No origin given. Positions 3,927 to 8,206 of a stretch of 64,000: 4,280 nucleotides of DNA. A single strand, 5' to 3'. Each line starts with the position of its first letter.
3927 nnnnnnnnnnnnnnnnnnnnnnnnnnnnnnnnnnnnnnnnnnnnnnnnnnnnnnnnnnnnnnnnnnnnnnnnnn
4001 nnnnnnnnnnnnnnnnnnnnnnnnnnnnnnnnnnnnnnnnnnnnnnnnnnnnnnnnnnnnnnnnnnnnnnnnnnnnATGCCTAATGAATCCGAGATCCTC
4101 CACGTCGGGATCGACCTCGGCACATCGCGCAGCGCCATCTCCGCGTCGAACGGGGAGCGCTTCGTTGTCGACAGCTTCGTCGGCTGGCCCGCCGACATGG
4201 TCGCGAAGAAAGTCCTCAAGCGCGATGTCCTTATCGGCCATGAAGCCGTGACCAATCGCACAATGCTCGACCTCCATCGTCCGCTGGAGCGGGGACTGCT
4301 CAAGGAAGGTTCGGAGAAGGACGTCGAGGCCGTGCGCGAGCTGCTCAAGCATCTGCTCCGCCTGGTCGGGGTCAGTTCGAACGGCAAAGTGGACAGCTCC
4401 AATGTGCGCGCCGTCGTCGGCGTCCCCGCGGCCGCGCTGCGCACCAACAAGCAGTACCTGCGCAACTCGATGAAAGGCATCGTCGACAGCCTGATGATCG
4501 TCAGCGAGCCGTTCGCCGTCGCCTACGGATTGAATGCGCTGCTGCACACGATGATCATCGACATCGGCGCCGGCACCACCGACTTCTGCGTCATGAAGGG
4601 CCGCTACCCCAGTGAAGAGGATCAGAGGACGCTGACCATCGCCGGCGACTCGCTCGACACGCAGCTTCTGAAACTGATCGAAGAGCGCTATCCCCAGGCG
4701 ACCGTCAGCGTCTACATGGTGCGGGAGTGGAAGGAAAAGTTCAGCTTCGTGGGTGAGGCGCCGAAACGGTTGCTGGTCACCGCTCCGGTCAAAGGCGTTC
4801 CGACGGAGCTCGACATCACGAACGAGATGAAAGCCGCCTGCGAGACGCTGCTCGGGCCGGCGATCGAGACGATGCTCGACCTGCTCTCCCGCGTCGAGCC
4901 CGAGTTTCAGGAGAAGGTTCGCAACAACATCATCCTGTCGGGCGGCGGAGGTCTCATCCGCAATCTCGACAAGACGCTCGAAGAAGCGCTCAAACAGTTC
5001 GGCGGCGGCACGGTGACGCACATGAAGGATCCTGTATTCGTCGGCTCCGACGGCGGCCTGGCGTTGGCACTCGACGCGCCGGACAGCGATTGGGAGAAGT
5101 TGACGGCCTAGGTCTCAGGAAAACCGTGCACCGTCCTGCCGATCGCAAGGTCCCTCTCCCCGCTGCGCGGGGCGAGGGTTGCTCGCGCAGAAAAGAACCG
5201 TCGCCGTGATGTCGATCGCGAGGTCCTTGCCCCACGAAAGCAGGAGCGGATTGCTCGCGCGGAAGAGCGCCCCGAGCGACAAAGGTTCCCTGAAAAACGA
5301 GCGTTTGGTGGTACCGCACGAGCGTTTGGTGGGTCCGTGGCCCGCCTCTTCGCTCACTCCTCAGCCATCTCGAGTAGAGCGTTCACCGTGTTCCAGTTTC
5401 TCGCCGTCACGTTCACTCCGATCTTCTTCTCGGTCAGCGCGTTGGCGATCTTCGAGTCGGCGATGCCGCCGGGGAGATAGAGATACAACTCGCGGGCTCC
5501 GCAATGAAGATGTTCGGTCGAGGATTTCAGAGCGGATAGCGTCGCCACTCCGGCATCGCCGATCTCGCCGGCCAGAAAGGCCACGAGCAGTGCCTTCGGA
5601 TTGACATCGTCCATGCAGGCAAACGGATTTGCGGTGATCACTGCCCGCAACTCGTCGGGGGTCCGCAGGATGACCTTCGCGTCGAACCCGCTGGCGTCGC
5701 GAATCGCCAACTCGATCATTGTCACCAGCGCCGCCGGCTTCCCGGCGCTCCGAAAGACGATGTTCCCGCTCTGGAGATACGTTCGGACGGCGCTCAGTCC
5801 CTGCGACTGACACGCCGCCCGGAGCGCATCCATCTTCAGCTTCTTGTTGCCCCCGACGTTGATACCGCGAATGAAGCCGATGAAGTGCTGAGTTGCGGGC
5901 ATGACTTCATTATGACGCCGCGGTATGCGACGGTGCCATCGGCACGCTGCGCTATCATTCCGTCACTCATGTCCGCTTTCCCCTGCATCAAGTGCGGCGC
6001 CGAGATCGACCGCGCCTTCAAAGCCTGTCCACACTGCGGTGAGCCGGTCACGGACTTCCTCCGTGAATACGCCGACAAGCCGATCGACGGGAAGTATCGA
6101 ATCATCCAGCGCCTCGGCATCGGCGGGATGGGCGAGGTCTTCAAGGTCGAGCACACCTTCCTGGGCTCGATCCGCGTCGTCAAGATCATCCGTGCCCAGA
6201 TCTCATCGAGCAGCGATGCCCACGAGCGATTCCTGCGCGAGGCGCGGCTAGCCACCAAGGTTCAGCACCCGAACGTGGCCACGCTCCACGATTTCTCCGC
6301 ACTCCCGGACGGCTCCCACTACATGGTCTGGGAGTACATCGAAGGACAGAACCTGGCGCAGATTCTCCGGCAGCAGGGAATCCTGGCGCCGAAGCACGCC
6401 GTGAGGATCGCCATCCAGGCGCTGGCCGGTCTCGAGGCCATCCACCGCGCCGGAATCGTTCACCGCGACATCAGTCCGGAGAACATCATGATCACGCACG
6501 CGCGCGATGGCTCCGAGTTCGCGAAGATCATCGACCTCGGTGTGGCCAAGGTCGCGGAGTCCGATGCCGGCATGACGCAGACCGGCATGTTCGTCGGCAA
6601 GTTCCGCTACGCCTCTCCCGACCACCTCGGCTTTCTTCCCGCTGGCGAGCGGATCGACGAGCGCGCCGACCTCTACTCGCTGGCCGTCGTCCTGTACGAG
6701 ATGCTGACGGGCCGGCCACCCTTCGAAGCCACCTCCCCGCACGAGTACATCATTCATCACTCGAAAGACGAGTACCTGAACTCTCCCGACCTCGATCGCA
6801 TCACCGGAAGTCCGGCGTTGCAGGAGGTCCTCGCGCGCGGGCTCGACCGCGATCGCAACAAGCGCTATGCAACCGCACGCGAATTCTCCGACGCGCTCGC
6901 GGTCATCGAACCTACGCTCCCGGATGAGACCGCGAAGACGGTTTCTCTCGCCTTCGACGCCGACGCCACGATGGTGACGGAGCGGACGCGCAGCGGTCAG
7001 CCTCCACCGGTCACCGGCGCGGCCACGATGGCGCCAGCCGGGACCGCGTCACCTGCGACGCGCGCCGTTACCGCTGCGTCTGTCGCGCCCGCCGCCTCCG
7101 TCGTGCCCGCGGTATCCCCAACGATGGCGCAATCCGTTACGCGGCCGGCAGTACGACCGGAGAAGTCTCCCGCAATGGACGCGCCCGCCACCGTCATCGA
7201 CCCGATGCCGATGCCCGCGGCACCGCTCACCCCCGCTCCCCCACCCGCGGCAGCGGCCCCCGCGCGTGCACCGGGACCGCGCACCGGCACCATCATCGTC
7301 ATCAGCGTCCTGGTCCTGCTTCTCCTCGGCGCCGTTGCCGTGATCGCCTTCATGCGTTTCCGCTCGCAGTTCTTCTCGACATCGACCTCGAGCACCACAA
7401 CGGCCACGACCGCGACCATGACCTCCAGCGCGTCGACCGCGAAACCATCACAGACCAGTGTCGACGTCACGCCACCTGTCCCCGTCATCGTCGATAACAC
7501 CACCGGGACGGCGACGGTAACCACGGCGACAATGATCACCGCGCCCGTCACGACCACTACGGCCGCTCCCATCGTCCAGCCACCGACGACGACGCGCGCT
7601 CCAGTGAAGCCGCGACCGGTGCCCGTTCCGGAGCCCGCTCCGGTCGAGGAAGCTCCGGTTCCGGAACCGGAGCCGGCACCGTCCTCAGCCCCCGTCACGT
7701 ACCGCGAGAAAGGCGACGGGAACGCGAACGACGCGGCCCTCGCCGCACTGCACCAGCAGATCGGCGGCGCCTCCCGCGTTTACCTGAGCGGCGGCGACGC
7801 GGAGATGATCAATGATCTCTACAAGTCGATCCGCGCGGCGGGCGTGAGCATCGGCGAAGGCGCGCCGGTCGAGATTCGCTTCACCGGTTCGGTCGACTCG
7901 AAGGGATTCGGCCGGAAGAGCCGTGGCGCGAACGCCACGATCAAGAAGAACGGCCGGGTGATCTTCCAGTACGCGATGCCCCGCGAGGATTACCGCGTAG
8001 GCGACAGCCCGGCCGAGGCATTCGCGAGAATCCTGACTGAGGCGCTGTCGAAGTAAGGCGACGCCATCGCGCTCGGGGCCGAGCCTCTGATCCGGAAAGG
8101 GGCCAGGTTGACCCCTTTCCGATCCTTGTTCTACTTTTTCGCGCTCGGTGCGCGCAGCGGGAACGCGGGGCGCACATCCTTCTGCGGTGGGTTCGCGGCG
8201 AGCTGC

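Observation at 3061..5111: MamK-family actin homologue translationally coupled to an Amidase_3 cell-wall amidase, with no magnetosome genes nearby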

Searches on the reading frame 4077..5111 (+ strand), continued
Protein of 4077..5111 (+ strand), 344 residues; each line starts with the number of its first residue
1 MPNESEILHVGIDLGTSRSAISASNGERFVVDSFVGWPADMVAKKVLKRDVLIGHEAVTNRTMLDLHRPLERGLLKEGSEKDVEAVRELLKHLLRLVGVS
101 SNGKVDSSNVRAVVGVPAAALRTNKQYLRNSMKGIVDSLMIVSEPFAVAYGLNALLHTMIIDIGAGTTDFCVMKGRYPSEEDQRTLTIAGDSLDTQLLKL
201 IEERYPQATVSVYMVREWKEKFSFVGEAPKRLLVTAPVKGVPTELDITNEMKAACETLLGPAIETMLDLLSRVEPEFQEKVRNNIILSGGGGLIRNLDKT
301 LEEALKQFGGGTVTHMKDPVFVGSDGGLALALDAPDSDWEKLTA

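Call 85: search_protein_families(library=ncbifam, proteins=[L072:5169-5663:+, L082:9434-9955:+, L083:7662-8177:+, L065:9100-9912:+, L082:9998-11053:+, L072:5676-6785:+, L065:9956-11026:+, L034:6521-7555:+], max_evalue=0.01)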
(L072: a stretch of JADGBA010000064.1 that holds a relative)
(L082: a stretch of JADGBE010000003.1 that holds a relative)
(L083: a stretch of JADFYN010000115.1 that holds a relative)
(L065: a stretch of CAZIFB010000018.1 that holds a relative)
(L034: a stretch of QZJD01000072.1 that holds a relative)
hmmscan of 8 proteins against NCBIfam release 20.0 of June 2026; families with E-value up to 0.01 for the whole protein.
L072:5169-5663:+ (164 aa): 0 families

L082:9434-9955:+ (173 aa): 0 families

L083:7662-8177:+ (171 aa): 1 family
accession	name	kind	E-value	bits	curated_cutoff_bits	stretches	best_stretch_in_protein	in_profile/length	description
NF048001.1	GTP_morpho_1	equivalog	0.0038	17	50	0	96-131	14-46/70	GTA head formation protein, RCAP_rcc01685 family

L065:9100-9912:+ (270 aa): 0 families

L082:9998-11053:+ (351 aa): 16 families
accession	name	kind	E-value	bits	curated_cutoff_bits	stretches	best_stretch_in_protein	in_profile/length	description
NF040964.1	MamK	subfamily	4.3e-143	476.4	400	1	7-350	1-332/335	MamK family actin-like protein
NF053558.1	BeeR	equivalog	1.7e-57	195.1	530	1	7-347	1-347/349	BeeR family actin-like protein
NF010539.0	PRK13927.1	subfamily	7.9e-19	67.7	293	1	8-340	8-329/339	rod shape-determining protein MreB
TIGR00904.1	mreB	subfamily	9.4e-16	57.8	365.75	1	8-335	4-324/334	MreB/Mrl family cell shape determining protein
NF010540.1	PRK13929.1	exception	1.6e-11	43.9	515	1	93-310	76-302/334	rod-share determining protein MreBH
TIGR01991.1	HscA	equivalog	9e-08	31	708.55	1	93-313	110-340/600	Fe-S protein assembly chaperone HscA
NF053533.1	salactin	equivalog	4.4e-07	29.3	400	1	166-338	155-333/335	actin-like salactin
NF003520.0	PRK05183.1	subfamily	1.6e-06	26.8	620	1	92-313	129-360/621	Fe-S protein assembly chaperone HscA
NF011660.0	PRK15080.1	equivalog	2e-06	27.2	182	0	95-190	76-171/277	ethanolamine utilization protein EutJ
NF010498.0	PRK13917.1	equivalog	2.5e-06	27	417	1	163-332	187-329/344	plasmid segregation protein ParM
TIGR01174.1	ftsA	equivalog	4.1e-05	22.8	175.85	1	164-316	199-344/371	cell division protein FtsA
TIGR02529.1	EutJ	subfamily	0.00087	18.8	152.1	0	96-178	44-125/239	ethanolamine utilization protein EutJ family protein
TIGR03739.1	PRTRC_D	hypoth_equivalog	0.0025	16.8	214.8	1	162-335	168-316/320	PRTRC system protein D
TIGR02350.1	prok_dnaK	equivalog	0.0034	15.8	822.55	0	93-314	110-352/596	molecular chaperone DnaK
NF001413.0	PRK00290.1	equivalog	0.0045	15.4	648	0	141-314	161-353/625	molecular chaperone DnaK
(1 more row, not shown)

L072:5676-6785:+ (369 aa): 11 families
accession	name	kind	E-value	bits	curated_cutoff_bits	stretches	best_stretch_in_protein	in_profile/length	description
NF040964.1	MamK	subfamily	4.8e-127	423.6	400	1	35-368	1-330/335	MamK family actin-like protein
NF053558.1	BeeR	equivalog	3.8e-66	223.5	530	1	35-368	1-348/349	BeeR family actin-like protein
NF010539.0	PRK13927.1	subfamily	6e-20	71.4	293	1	37-361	9-330/339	rod shape-determining protein MreB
TIGR00904.1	mreB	subfamily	6.5e-16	58.3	365.75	1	37-360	5-329/334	MreB/Mrl family cell shape determining protein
NF010540.1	PRK13929.1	exception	2.4e-09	36.7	515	1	37-332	7-303/334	rod-share determining protein MreBH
NF011660.0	PRK15080.1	equivalog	8.2e-08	31.8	182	1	117-197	75-156/277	ethanolamine utilization protein EutJ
NF053533.1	salactin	equivalog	1.3e-06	27.8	400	1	177-360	144-335/335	actin-like salactin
TIGR01174.1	ftsA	equivalog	1.8e-06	27.3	175.85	1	185-331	199-338/371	cell division protein FtsA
TIGR02529.1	EutJ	subfamily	2.3e-05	24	152.1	1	113-197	38-123/239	ethanolamine utilization protein EutJ family protein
TIGR03739.1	PRTRC_D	hypoth_equivalog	0.0016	17.5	214.8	1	182-356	167-317/320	PRTRC system protein D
TIGR02350.1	prok_dnaK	equivalog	0.007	14.8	822.55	0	119-200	113-201/596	molecular chaperone DnaK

L065:9956-11026:+ (356 aa): 15 families
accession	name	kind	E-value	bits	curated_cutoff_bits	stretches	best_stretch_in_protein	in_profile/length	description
NF040964.1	MamK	subfamily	1.5e-121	405.6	400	1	17-355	1-330/335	MamK family actin-like protein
NF053558.1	BeeR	equivalog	6.3e-60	203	530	1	17-355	1-348/349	BeeR family actin-like protein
NF010539.0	PRK13927.1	subfamily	1.7e-16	60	293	1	19-345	9-327/339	rod shape-determining protein MreB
TIGR00904.1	mreB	subfamily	9.5e-12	44.6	365.75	1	19-343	5-325/334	MreB/Mrl family cell shape determining protein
NF053533.1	salactin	equivalog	4.9e-09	35.7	400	1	19-345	4-333/335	actin-like salactin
NF010540.1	PRK13929.1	exception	9.2e-09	34.8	515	1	19-315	7-300/334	rod-share determining protein MreBH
NF011660.0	PRK15080.1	equivalog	4.2e-08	32.7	182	0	119-182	92-155/277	ethanolamine utilization protein EutJ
TIGR01174.1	ftsA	equivalog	5.5e-06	25.7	175.85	1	133-319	159-340/371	cell division protein FtsA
TIGR02529.1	EutJ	subfamily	0.00013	21.5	152.1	0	132-183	75-123/239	ethanolamine utilization protein EutJ family protein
NF001413.0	PRK00290.1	equivalog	0.0026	16.2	648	0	123-184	135-200/625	molecular chaperone DnaK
TIGR02350.1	prok_dnaK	equivalog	0.0026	16.2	822.55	0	123-185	132-200/596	molecular chaperone DnaK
NF010498.0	PRK13917.1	equivalog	0.0033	16.7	417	1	169-304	186-302/344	plasmid segregation protein ParM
NF008673.0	PRK11678.1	equivalog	0.0048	15.8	331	0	130-187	165-227/450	molecular chaperone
TIGR01175.1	pilM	subfamily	0.0062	15.6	133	0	169-317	189-306/348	type IV pilus assembly protein PilM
TIGR03739.1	PRTRC_D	hypoth_equivalog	0.0063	15.5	214.8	0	168-344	167-318/320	PRTRC system protein D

L034:6521-7555:+ (344 aa): 19 families
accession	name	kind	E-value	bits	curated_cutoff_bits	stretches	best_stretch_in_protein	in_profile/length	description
NF040964.1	MamK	subfamily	3.3e-130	434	400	1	15-344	2-330/335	MamK family actin-like protein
NF053558.1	BeeR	equivalog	1.8e-67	227.8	530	1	14-342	1-346/349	BeeR family actin-like protein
NF010539.0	PRK13927.1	subfamily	2.5e-28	99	293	1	16-332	9-325/339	rod shape-determining protein MreB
TIGR00904.1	mreB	subfamily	2.2e-24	86.2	365.75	1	72-331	64-324/334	MreB/Mrl family cell shape determining protein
NF010540.1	PRK13929.1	exception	3.6e-17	62.5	515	1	71-322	61-313/334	rod-share determining protein MreBH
NF053533.1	salactin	equivalog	2.2e-08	33.6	400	1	125-335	117-334/335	actin-like salactin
NF011660.0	PRK15080.1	equivalog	1.2e-07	31.2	182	1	80-181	63-165/277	ethanolamine utilization protein EutJ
TIGR01991.1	HscA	equivalog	3.8e-07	29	708.55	1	94-303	113-333/600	Fe-S protein assembly chaperone HscA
NF001413.0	PRK00290.1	equivalog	2.5e-06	26.1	648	1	112-207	134-236/625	molecular chaperone DnaK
NF002399.0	PRK01433.1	equivalog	4e-06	25.7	743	1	94-298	124-323/595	Fe-S protein assembly chaperone HscA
NF003520.0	PRK05183.1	subfamily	5.6e-06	25.1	620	1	94-208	133-255/621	Fe-S protein assembly chaperone HscA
TIGR02350.1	prok_dnaK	equivalog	6.2e-06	24.9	822.55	1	112-209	131-237/596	molecular chaperone DnaK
TIGR01174.1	ftsA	equivalog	1.3e-05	24.4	175.85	1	161-309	199-340/371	cell division protein FtsA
TIGR01175.1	pilM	subfamily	0.00019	20.5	133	1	123-305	162-304/348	type IV pilus assembly protein PilM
TIGR03739.1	PRTRC_D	hypoth_equivalog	0.00021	20.4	214.8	1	155-330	164-315/320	PRTRC system protein D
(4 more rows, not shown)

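Call 95: find_related_loci(query=A5, collection=metagenome_contigs, flank=6000)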
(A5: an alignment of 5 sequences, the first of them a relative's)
Query A5 (362 aa) in metagenome_contigs; peptide patterns used: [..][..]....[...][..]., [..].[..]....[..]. (x = any residue, [..] = any of these).
600 stretches matched a pattern (row limit reached: there are more); 302 encode a relative of the query (tblastn E <= 1e-3); the best 80 are kept; 80 distinct loci.
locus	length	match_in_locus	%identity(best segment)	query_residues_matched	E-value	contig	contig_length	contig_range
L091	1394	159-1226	66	1-362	0e+0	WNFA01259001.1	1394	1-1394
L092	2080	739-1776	67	1-347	1e-165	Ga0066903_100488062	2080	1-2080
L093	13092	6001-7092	57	1-362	9e-142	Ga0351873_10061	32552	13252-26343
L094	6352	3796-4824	58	6-348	1e-138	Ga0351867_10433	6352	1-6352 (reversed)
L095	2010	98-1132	59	3-347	2e-147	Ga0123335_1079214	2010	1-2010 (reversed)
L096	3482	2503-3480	62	1-326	2e-140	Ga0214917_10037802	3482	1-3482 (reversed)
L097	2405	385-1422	55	1-346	4e-143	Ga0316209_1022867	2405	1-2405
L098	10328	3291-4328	55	1-346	4e-132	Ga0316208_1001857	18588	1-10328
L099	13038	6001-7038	54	3-347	2e-129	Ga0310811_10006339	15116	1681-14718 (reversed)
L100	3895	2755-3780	54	4-344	8e-130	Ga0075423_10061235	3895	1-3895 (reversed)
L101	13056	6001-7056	49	6-354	3e-119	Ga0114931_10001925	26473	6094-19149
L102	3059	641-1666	50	3-343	2e-120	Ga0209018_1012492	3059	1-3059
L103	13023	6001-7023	47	2-346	1e-104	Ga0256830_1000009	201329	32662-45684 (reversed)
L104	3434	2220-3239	50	2-346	6e-105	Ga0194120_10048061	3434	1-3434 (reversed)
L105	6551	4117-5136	47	4-346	6e-103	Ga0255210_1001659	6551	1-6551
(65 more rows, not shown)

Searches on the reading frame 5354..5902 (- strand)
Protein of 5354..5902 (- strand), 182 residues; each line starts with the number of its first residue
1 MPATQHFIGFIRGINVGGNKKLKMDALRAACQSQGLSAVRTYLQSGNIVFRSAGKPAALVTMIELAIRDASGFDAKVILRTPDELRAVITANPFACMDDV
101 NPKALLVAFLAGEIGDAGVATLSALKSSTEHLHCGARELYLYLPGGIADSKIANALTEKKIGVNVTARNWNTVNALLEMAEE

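Call 3: search_protein_families(library=pfam, proteins=[window:5354-5902:-], max_evalue=0.01)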
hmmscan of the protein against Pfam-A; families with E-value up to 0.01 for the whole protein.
window:5354-5902:- (182 aa): 1 family
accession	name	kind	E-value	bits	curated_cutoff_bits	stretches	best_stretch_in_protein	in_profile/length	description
PF08002.16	DUF1697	-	3.8e-38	131.4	24.4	1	6-140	3-137/137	Protein of unknown function (DUF1697)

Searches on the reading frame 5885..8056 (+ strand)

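Call 3: search_protein_families(library=pfam, proteins=[window:5885-8056:+], max_evalue=0.01)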
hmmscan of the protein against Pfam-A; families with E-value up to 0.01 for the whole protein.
window:5885-8056:+ (723 aa): 7 families
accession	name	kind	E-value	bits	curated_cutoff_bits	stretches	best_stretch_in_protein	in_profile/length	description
PF00069.31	Pkinase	-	4.3e-46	157.9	31.7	1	71-330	1-254/263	Protein kinase domain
PF07714.23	PK_Tyr_Ser-Thr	-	5e-29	101.8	23.1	1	73-327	3-248/258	Protein tyrosine and serine/threonine kinase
PF17667.7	Pkinase_fungal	-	6e-08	32.2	24.1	1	177-226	293-344/387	Fungal protein kinase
PF01636.29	APH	-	5.7e-06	26.7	23.2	0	97-187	23-111/239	Phosphotransferase enzyme family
PF13240.11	Zn_Ribbon_1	-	0.0014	18.8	25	1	34-55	2-23/23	zinc-ribbon domain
PF12773.13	DZR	-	0.0017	18.9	27.3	1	34-56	1-23/45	Double zinc ribbon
PF03109.22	ABC1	-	0.006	16.2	22.9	0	144-222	142-215/244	ABC1 atypical kinase-like domain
